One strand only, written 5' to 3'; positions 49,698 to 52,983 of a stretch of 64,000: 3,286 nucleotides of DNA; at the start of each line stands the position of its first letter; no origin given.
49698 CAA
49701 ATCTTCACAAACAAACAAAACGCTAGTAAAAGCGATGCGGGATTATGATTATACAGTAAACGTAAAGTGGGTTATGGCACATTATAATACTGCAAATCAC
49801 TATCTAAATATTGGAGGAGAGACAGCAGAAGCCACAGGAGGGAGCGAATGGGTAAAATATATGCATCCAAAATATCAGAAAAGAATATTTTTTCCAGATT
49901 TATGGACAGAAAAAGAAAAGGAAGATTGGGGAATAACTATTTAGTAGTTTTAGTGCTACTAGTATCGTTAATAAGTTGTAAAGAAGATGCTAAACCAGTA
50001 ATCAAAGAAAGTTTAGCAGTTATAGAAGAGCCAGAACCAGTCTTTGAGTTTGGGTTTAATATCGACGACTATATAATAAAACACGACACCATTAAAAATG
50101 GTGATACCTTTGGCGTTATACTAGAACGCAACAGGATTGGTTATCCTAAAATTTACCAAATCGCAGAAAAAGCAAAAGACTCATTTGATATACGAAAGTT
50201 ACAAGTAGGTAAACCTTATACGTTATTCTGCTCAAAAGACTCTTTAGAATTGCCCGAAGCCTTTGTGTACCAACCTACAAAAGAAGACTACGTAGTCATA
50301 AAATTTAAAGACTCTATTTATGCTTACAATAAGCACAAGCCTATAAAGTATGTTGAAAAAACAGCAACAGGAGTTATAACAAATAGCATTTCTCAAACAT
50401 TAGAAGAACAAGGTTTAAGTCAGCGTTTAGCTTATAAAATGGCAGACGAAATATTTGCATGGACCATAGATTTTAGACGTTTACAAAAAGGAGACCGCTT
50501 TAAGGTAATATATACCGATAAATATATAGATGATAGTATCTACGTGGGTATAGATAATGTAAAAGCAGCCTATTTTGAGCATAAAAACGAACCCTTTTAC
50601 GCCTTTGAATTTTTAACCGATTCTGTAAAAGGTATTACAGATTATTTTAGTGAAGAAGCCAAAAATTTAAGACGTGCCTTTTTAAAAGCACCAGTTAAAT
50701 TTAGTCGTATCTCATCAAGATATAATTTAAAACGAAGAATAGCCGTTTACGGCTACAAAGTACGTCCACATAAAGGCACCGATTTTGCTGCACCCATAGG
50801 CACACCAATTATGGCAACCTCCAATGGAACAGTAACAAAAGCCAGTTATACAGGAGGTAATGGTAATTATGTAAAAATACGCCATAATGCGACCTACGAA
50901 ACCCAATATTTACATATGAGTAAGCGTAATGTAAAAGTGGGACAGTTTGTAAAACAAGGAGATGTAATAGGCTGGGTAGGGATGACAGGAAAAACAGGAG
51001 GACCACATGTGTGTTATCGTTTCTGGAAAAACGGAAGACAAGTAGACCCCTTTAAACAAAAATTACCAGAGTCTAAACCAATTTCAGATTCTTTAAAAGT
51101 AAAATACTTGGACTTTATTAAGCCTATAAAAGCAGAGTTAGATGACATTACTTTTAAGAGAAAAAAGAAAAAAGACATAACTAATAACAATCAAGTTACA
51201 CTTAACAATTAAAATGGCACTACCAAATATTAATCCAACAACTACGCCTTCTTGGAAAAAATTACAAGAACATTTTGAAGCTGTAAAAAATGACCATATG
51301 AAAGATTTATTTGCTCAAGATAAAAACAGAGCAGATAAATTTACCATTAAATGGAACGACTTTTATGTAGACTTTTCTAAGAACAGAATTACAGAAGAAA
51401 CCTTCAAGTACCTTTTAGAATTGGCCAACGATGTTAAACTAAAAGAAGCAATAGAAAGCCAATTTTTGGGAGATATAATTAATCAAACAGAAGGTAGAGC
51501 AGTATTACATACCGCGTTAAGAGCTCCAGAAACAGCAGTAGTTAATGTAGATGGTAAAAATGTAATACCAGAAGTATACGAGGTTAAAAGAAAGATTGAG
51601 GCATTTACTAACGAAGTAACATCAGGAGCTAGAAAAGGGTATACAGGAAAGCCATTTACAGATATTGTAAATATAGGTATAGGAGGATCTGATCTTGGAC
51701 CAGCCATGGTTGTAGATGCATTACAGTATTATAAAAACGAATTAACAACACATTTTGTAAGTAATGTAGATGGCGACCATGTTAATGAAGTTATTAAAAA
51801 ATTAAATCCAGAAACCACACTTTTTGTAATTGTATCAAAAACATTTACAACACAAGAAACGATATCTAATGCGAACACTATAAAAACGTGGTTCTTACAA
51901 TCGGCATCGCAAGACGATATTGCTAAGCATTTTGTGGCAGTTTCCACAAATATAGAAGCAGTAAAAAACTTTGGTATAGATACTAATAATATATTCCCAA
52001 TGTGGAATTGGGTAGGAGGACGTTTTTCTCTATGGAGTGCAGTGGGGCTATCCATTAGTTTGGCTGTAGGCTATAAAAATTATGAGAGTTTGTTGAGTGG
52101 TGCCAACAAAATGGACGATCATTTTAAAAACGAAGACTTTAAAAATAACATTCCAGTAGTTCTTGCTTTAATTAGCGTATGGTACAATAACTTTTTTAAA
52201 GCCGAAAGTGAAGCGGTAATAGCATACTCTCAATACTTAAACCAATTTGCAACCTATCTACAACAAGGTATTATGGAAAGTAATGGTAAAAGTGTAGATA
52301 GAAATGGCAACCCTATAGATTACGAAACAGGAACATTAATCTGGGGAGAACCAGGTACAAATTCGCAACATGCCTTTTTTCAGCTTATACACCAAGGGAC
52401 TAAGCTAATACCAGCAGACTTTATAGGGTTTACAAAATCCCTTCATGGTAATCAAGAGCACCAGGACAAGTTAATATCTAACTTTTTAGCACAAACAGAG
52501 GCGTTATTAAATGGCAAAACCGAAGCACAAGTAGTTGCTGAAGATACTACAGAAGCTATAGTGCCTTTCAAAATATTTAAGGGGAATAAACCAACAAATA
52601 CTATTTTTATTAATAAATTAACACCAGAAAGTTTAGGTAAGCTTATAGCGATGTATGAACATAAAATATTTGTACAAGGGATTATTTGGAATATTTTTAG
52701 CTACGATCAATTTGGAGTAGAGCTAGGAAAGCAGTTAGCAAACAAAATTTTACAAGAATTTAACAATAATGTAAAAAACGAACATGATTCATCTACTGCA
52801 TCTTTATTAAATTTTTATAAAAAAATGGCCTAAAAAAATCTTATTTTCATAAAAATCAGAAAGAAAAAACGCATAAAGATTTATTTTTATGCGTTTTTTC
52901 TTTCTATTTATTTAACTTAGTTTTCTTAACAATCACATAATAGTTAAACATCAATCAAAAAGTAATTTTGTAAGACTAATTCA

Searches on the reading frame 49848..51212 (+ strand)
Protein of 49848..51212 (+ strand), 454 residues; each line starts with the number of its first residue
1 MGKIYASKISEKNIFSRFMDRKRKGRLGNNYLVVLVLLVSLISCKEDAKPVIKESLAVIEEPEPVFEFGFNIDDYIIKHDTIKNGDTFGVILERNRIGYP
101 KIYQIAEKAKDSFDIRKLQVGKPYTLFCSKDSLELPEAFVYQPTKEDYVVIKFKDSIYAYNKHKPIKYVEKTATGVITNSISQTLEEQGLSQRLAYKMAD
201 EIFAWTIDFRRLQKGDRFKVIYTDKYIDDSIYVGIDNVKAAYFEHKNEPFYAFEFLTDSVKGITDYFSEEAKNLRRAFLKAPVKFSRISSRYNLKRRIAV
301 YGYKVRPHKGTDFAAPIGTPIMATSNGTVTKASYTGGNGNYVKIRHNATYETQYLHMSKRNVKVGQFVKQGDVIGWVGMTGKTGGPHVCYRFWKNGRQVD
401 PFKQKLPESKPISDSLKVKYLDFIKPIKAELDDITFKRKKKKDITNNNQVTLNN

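Call 19: search_protein_families(library=pfam, proteins=[window:49848-51212:+], max_evalue=0.001)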
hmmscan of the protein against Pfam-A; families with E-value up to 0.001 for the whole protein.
window:49848-51212:+ (454 aa): 2 families
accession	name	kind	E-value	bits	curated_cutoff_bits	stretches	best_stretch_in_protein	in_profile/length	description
PF01551.29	Peptidase_M23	-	5.9e-33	113.4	28.7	1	307-401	2-96/96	Peptidase family M23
PF19425.4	Csd3_N2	-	3.5e-11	43.5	27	1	168-293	4-121/122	Csd3 second domain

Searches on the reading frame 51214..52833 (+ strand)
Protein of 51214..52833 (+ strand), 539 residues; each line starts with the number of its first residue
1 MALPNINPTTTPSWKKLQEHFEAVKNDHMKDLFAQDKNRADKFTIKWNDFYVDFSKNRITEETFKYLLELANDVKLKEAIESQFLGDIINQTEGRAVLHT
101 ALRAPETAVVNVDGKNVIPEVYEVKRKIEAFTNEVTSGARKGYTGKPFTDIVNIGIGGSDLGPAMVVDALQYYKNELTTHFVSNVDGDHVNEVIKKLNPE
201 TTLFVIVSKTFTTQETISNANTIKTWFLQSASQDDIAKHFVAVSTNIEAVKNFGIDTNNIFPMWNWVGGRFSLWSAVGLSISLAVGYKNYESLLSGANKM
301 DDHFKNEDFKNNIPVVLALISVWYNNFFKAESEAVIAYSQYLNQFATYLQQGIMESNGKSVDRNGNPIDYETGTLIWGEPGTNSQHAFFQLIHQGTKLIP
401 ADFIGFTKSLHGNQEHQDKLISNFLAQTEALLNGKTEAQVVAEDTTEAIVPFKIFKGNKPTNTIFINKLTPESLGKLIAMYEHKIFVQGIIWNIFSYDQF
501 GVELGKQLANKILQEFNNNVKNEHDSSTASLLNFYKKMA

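Call 19: search_protein_families(library=pfam, proteins=[window:51214-52833:+], max_evalue=0.001)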
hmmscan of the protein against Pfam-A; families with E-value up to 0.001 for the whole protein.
window:51214-52833:+ (539 aa): 1 family
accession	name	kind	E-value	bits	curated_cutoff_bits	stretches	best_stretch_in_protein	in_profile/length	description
PF00342.24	PGI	-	6.3e-214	711.5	22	1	53-532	1-486/486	Phosphoglucose isomerase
